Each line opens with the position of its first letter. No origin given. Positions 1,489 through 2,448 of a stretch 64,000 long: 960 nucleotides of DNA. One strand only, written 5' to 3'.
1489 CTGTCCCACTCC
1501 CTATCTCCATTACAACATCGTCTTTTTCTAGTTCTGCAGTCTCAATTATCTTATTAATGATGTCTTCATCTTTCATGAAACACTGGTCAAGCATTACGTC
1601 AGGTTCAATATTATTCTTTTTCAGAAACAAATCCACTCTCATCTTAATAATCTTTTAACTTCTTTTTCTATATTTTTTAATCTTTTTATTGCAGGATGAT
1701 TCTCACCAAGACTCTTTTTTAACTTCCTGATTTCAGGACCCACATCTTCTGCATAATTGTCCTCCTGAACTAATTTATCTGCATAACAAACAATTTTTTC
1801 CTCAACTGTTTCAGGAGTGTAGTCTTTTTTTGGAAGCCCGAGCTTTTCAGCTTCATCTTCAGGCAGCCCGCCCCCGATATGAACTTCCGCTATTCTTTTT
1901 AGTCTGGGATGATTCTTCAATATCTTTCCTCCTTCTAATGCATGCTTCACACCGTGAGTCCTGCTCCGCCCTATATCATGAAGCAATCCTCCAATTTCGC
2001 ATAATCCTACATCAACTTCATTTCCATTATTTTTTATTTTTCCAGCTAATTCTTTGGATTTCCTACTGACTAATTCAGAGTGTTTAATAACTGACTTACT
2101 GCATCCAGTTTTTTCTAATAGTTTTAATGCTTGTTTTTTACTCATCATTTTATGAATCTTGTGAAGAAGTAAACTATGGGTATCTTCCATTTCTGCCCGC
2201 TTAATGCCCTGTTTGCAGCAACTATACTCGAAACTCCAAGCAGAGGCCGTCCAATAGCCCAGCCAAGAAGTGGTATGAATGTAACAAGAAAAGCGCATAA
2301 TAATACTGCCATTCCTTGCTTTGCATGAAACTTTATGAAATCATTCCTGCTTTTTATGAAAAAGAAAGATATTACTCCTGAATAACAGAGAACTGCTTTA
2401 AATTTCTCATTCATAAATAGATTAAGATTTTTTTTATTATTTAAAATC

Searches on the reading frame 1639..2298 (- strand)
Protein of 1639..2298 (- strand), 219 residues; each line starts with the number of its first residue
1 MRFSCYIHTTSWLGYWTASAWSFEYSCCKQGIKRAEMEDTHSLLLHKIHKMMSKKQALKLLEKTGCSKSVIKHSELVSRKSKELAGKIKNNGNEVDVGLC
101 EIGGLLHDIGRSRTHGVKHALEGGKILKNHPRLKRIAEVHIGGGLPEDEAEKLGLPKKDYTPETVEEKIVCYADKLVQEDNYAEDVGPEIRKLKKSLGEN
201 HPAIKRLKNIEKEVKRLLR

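Call 45: search_protein_families(library=pfam, proteins=[window:1639-2298:-], max_evalue=0.001)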
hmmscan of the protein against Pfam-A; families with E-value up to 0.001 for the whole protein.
window:1639-2298:- (219 aa): 1 family
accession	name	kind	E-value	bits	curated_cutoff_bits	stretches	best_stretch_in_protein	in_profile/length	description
PF01966.28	HD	-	8.2e-12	45.9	22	1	70-176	1-113/116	HD domain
